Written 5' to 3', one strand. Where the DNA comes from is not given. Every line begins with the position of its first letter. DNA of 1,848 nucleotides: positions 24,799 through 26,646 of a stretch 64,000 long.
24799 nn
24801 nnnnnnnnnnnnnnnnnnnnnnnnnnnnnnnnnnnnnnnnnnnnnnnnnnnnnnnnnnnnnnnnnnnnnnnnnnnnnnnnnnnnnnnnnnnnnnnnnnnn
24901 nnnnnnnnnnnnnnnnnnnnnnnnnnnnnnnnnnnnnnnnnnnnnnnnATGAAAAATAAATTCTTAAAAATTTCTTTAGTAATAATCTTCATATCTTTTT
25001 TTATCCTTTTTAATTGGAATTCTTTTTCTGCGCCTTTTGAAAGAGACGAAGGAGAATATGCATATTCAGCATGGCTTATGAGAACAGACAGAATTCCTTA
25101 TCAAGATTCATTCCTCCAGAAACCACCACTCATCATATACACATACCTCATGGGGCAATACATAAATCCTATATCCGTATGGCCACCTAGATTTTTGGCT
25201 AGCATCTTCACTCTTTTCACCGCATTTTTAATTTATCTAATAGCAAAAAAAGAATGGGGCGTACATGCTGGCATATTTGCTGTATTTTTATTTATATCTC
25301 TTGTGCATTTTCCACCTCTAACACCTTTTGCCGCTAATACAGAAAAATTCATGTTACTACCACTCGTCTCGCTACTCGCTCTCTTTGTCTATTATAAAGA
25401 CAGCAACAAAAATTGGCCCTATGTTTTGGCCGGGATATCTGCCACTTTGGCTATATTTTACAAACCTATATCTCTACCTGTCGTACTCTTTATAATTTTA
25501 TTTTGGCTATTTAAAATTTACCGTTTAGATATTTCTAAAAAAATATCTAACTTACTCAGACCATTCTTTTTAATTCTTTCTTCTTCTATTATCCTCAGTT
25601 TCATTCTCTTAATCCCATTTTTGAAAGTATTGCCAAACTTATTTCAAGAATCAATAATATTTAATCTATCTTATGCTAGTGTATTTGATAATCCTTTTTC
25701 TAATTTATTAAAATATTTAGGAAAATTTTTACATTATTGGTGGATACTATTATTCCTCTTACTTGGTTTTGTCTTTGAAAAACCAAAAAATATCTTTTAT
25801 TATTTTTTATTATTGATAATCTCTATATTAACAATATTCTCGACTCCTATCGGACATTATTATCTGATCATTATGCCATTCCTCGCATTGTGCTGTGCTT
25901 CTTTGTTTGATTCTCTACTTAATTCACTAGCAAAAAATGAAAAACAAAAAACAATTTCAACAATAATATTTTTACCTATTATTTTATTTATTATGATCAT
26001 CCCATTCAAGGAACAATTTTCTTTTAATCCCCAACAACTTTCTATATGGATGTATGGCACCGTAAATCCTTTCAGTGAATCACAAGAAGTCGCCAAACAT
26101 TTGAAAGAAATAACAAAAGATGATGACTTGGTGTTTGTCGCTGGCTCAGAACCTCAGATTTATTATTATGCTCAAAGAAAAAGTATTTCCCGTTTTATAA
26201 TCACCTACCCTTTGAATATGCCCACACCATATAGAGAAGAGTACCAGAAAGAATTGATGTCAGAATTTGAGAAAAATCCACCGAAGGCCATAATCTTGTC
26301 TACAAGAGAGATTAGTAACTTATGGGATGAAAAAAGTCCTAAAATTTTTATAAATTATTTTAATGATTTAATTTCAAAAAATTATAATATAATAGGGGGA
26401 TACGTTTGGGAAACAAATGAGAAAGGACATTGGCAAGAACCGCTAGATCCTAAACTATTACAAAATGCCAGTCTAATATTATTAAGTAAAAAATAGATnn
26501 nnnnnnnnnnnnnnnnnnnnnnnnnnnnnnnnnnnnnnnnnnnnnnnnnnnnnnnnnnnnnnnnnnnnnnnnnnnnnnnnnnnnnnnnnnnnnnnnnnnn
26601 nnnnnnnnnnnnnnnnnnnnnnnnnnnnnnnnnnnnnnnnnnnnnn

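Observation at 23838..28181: Three-component lipid-linked glycosylation module (GtrA + GT2 + two GT-C enzymes, one with TPRs) upstream of the surface locus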

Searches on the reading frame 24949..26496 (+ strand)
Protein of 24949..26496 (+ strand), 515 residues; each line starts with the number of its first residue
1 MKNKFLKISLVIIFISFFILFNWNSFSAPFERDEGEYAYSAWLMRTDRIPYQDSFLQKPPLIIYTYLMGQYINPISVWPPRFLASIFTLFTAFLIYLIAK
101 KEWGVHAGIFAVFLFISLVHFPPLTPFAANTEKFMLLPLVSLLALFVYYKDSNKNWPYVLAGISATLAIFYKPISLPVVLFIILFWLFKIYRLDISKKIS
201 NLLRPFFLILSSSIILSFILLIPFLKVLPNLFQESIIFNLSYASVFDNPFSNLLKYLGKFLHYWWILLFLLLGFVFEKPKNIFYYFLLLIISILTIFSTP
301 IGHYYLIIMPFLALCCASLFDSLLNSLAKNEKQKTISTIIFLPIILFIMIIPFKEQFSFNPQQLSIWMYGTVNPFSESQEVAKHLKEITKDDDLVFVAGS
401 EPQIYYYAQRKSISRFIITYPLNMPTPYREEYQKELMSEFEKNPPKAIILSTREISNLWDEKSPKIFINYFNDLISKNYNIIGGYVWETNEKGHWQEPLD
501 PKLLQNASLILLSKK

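Call 4: search_protein_families(library=pfam, proteins=[window:24949-26496:+], max_evalue=0.01)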
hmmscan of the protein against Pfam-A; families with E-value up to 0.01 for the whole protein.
window:24949-26496:+ (515 aa): 1 family
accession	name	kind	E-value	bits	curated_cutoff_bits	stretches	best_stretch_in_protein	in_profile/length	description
PF13231.12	PMT_2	-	5.5e-07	30.4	26.1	1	58-210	2-153/160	Dolichyl-phosphate-mannose-protein mannosyltransferase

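Call 9: search_protein_families(library=ncbifam, proteins=[window:24949-26496:+], max_evalue=0.01)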
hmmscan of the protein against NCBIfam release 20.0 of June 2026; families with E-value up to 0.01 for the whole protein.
window:24949-26496:+ (515 aa): 0 families

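Call 11: search_solved_structures(query=window:24949-26496:+, max_evalue=1, show_alignments=2)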
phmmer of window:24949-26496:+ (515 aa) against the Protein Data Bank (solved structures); distinct sequences matched with E-value up to 1: 0.

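Call 13: find_homologous_proteins(query=window:24949-26496:+, max_evalue=0.001)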
Query window:24949-26496:+ (515 aa): 413 proteins with E <= 0.001 among 8000 candidates; the best 120 are listed.
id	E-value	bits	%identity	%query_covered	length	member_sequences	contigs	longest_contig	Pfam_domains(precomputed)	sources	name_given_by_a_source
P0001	0.0e+0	1131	100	100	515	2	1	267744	PF27757.1,PF13231.13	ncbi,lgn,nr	ncbi:MAG: glycosyltransferase family 39 protein [Burkholderiales bacterium]|nr:glycosyltransferase f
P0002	1.6e-234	798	68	100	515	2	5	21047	-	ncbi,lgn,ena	-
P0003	3.0e-234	797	68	100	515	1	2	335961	-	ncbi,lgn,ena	-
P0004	1.3e-232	791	67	100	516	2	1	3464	-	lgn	-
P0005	3.8e-228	777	68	100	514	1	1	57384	-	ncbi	-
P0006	4.3e-226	770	65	100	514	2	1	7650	-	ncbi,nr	ncbi:MAG: hypothetical protein Q8P56_00240 [Candidatus Uhrbacteria bacterium]|nr:hypothetical protei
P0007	2.1e-224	764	66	100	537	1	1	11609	-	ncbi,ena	-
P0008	1.8e-223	761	66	100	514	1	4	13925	-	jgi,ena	-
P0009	1.4e-221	755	68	96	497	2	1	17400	-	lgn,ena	-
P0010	1.5e-219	748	64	100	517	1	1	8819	-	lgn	-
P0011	7.5e-219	746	63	100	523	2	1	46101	-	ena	-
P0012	1.6e-218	745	65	100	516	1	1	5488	-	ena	-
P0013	1.2e-217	742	64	100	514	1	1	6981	-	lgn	-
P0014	5.2e-216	737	64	100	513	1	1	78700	-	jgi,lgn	jgi:hypothetical protein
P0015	1.9e-215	735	63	100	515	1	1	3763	-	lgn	-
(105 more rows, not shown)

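Call 14: find_encoding_contigs(protein=window:24949-26496:+, flank=10000, max_places=6)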
Protein window:24949-26496:+ (515 aa): 1 contig read that carries it; 1 place shown.
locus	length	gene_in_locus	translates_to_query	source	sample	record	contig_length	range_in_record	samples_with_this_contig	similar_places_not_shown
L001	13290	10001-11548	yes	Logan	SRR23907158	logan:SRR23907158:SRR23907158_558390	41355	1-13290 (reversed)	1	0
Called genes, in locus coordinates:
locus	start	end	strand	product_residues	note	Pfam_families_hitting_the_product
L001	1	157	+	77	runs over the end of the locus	-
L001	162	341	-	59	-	-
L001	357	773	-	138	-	-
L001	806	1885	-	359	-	PF03193:RsgA_GTPase, PF01926:MMR_HSR1 (weak)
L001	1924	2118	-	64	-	PF01381:HTH_3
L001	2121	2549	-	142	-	PF09946:DUF2178 (weak)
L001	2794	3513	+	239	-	-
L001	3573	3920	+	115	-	PF07883:Cupin_2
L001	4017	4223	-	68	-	PF04070:DUF378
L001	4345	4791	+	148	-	-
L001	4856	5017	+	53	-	-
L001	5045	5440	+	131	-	-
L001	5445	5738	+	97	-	-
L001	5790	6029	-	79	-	PF00462:Glutaredoxin, PF13417:GST_N_3 (weak)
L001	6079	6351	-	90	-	PF01022:HTH_5, PF13412:HTH_24 (weak)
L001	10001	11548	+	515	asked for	PF27757:Competence-induced_Ccs4_N (weak), PF13231:PMT_2 (weak)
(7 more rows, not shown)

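Call 21: search_solved_structures(query=A1, max_evalue=10, show_alignments=3)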
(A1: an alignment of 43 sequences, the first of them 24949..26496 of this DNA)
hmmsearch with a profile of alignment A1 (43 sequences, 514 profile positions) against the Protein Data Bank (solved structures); distinct sequences matched with E-value up to 10: 5.
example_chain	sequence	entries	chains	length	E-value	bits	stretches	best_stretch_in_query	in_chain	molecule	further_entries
5ezm_A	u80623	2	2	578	5.5e-05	25.2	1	8-332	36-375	4-amino-4-deoxy-L-arabinose transferase or related glycosyltransferases of PMT family | 4-amino-4-deoxy-L-arabinose (L-Ara4N) transferase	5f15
4fkm_A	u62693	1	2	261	0.47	12.3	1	436-503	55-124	Similar to ferric hydroxamate receptor 1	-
4b8y_A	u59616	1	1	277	0.52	12.1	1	436-503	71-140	FHUD2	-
4fna_A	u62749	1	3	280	0.53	12.1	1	436-503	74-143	Ferric hydroxamate receptor 2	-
4fil_A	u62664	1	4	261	0.53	12.1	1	436-503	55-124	Ferric hydroxamate receptor 2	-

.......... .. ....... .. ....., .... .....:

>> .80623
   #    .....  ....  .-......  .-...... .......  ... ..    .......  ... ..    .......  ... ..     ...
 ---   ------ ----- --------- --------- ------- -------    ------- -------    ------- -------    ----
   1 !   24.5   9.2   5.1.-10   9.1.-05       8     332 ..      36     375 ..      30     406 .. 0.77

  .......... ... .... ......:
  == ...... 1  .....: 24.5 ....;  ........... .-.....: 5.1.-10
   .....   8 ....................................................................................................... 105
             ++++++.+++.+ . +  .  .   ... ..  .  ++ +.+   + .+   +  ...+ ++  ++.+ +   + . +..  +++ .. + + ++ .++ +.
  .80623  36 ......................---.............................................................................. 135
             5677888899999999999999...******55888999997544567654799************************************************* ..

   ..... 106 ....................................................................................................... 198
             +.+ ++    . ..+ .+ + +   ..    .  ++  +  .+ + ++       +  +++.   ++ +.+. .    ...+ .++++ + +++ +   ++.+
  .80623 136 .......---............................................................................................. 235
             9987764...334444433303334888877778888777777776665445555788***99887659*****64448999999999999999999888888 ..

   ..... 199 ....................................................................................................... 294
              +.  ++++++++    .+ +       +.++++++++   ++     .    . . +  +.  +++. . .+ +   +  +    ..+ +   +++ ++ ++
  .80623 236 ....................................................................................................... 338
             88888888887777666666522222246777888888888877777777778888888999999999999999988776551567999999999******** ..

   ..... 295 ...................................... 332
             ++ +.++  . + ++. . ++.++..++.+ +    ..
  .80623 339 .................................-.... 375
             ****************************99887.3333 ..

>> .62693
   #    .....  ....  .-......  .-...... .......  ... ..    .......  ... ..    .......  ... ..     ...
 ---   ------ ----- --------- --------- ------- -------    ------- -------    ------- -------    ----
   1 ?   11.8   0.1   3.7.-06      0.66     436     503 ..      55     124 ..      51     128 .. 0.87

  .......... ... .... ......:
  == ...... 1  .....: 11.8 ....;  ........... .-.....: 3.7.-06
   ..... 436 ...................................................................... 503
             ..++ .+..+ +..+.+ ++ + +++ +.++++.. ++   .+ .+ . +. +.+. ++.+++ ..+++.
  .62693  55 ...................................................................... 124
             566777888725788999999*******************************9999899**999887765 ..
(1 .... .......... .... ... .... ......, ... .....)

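Call 22: find_related_loci(query=A1, collection=genome_contigs, flank=8000)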
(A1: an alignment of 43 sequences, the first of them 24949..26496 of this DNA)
Query A1 (515 aa) in genome_contigs; peptide patterns used: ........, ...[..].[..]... (x = any residue, [..] = any of these).
599 stretches matched a pattern (row limit reached: there are more); 564 encode a relative of the query (tblastn E <= 1e-3); the best 80 are kept; 80 distinct loci.
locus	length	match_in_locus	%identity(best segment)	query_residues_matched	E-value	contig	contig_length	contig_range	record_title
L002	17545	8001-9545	68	1-515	0e+0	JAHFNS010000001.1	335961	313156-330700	MAG: Candidatus Nomurabacteria bacterium isolate nzgw486 NODE_6_length_335962_cov_15.263479, whole genome shotgun sequen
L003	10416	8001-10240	66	1-514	0e+0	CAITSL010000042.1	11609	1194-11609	uncultured bacterium isolate AlinenSediments_bin-3871 genome assembly, contig: bin-3871:42/56, whole genome shotgun sequ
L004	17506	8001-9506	60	1-505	0e+0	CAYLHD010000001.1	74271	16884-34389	MAG TPA_asm: uncultured Candidatus Saccharibacteria bacterium isolate binchicken_co243_277 genome assembly, contig: NODE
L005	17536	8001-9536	60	1-515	0e+0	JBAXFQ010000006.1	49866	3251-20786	MAG: Candidatus Nomurabacteria bacterium isolate ELA275 MAG275_6, whole genome shotgun sequence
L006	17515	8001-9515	41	11-514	5e-120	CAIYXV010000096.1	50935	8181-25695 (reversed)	uncultured bacterium isolate AlinenSediments_bin-4880 genome assembly, contig: bin-4880:096/137, whole genome shotgun se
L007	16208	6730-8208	45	20-515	5e-142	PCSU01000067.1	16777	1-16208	MAG: candidate division WWE3 bacterium CG22_combo_CG10-13_8_21_14_all_39_12 CG22_scaffold_4397_c, whole genome shotgun s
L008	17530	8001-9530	46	10-515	5e-118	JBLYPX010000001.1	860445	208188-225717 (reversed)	MAG: Candidatus Komeilibacteria bacterium isolate KTG4t2parc1 KTG4t2parc1, whole genome shotgun sequence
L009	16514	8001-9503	43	3-514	1e-115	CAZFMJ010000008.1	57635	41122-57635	MAG TPA_asm: uncultured Elusimicrobiales bacterium isolate SRP062349_co5_12 genome assembly, contig: NODE_96_length_5763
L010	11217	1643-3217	42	1-515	2e-109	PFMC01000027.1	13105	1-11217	MAG: Candidatus Komeilibacteria bacterium CG_4_10_14_0_8_um_filter_37_78 CG_4_10_14_0.8_um_filter_scaffold_2825_c, whole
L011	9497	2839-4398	39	1-515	2e-107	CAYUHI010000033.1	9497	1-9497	MAG TPA_asm: uncultured Gammaproteobacteria bacterium isolate SRP342105_co1_69 genome assembly, contig: NODE_9999_length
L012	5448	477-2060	38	1-515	2e-98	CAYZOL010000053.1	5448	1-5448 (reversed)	MAG TPA_asm: uncultured Candidatus Saccharibacteria bacterium isolate SRP342105_co1_326 genome assembly, contig: NODE_21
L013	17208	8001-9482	36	17-515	5e-98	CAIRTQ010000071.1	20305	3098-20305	MAG: uncultured Elusimicrobia bacterium isolate MJ-2014_bin-0981 genome assembly, contig: bin-0981:071/158, whole genome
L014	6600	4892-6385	39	8-498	8e-94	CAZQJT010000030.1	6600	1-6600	MAG TPA_asm: uncultured Gammaproteobacteria bacterium isolate binchicken_co39_618 genome assembly, contig: NODE_25437_le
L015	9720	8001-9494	34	22-514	2e-92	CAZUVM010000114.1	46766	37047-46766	MAG TPA_asm: uncultured Verrucomicrobiota bacterium isolate binchicken_co279_142 genome assembly, contig: k141_1042576,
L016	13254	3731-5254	36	10-515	1e-91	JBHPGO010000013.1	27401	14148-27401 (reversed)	Patescibacteria group bacterium isolate SAG AM-311-M21 NODE_13_length_27401_cov_32.216704, whole genome shotgun sequence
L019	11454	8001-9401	34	8-480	8e-76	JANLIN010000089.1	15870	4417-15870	MAG: Candidatus Komeilibacteria bacterium isolate S40-16 k99_163646, whole genome shotgun sequence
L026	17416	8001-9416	25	22-483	9e-39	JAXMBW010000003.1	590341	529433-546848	MAG: Planctomycetaceae bacterium isolate STL-PLA46 C1.214.fa-3, whole genome shotgun sequence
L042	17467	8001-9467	26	5-483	6e-35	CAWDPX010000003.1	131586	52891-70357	MAG: uncultured Verrucomicrobiae bacterium isolate MFD01689.bin.2.14 genome assembly, contig: contig_15789, whole genome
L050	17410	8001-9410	28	27-483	7e-34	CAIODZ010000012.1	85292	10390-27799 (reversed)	MAG: uncultured Phycisphaerales bacterium isolate A3_bin-117 genome assembly, contig: bin-117:12/70, whole genome shotgu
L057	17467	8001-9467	26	27-492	3e-33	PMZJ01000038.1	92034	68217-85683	MAG: Phycisphaerales bacterium isolate fen_1345 73.20110800_E3D.38_contig_569, whole genome shotgun sequence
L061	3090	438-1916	26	7-483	2e-33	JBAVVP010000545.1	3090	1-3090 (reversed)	MAG: Terriglobales bacterium isolate MFD02889_ilm_asm_bin16 k127_248549, whole genome shotgun sequence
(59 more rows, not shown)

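Call 29: search_protein_families(library=pfam, proteins=[L002:228-1904:+, L002:1917-2636:-, L002:2630-3673:-, L002:3670-4716:-, L002:4782-5300:-, L002:5408-5833:+, L002:6056-6748:+, L002:6745-7995:+, L002:11309-11773:+, L004:11188-11610:+], max_evalue=0.001)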
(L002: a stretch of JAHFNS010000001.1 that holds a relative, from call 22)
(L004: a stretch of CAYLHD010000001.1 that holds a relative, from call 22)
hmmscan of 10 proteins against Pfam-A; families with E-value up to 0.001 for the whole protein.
L002:228-1904:+ (558 aa): 0 families

L002:1917-2636:- (239 aa): 1 family
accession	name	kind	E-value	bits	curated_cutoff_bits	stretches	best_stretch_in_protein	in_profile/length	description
PF00535.33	Glycos_transf_2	-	4.1e-22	79.3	23.3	1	11-176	2-167/168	Glycosyl transferase family 2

L002:2630-3673:- (347 aa): 4 families
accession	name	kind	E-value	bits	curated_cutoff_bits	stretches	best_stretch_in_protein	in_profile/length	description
PF16363.11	GDP_Man_Dehyd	-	7.9e-135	450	27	1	5-332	1-332/332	GDP-mannose 4,6 dehydratase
PF01370.27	Epimerase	-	9.1e-63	212.3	20.9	1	4-248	1-240/240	NAD dependent epimerase/dehydratase family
PF04321.23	RmlD_sub_bind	-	1.1e-12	48.1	27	1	3-194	2-161/287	RmlD substrate binding domain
PF02719.21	Polysacc_synt_2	-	1.6e-05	24.7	20.2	1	5-122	2-123/293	Polysaccharide biosynthesis protein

L002:3670-4716:- (348 aa): 4 families
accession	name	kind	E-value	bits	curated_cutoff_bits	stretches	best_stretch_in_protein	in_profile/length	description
PF16363.11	GDP_Man_Dehyd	-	9.6e-106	354.4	27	1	9-332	1-332/332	GDP-mannose 4,6 dehydratase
PF01370.27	Epimerase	-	4.3e-46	157.7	20.9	1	9-248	2-240/240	NAD dependent epimerase/dehydratase family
PF04321.23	RmlD_sub_bind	-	1.4e-07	31.3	27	1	9-159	4-132/287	RmlD substrate binding domain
PF05368.20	NmrA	-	1.8e-05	24.9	27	1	5-77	2-71/298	NmrA-like family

L002:4782-5300:- (172 aa): 1 family
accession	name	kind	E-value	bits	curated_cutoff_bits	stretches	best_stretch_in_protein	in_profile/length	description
PF00293.34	NUDIX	-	5.4e-06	26.9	21.1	1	42-107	6-73/134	NUDIX domain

L002:5408-5833:+ (141 aa): 0 families

L002:6056-6748:+ (230 aa): 2 families
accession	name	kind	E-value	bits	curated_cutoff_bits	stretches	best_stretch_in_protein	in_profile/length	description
PF01370.27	Epimerase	-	1.7e-06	28.1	20.9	1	7-91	4-115/240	NAD dependent epimerase/dehydratase family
PF04321.23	RmlD_sub_bind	-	0.0001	21.9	27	0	6-129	5-154/287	RmlD substrate binding domain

L002:6745-7995:+ (416 aa): 5 families
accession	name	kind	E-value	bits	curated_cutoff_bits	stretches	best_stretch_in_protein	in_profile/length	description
PF08484.17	Methyltransf_14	-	1.6e-44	151.9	23.5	1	252-410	2-160/160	C-methyltransferase C-terminal domain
PF13489.12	Methyltransf_23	-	4.2e-15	56.3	27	1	88-244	6-161/164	Methyltransferase domain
PF08421.16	Methyltransf_13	-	1.5e-10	41.5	31.3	1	9-74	1-62/62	Putative zinc binding domain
PF08241.18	Methyltransf_11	-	4.4e-06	27.7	21.2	1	111-203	1-95/95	Methyltransferase domain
PF08242.18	Methyltransf_12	-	6.2e-05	24.1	30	1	111-200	1-97/98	Methyltransferase domain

L002:11309-11773:+ (154 aa): 0 families

L004:11188-11610:+ (140 aa): 1 family
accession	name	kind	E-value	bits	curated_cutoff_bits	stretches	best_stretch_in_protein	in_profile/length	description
PF04138.20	GtrA_DPMS_TM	-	5.7e-20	72.1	26.1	1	22-136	2-117/117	GtrA/DPMS, transmembrane domain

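Call 30: predict_structure(alignment_id=A1)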
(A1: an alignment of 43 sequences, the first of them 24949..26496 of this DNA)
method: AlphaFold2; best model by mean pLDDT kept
length: 515 residues; sequences in the alignment: 43
mean_pLDDT: 92.5   pTM: 0.92
mean pLDDT of the five models: 92.5, 92.2, 92.1, 90.6, 90.6
residues with pLDDT >= 90: 392; 70-90: 115; 50-70: 8; < 50: 0
segments of 3 or more residues with pLDDT < 50: none
pLDDT, mean of each block of 10 residues (from residue 1): 80 95 87 92 95 93 95 91 96 98 97 96 81 96 98 94 98 96 96 86 95 97 94 89 82 94 96 88 96 92 94 98 91 93 96 91 83 77 97 95 95 93 90 96 97 86 92 97 90 90 92 97
secondary structure, 60 per line:
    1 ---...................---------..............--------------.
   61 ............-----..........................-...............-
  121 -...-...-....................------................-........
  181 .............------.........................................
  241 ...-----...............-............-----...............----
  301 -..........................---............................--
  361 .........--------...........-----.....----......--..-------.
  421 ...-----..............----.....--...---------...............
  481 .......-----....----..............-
elements in order: H4-22 H32-45 H60-72 H78-103 H105-119 H130-149 H156-171 H173-193 H200-243 H249-263 H265-276 H282-296 H302-327 H331-358 H361-369 H378-388 E394-398 H403-408 H420-423 H429-442 E447-451 H466-478 E479-487 E493-496 H501-506 E507-514
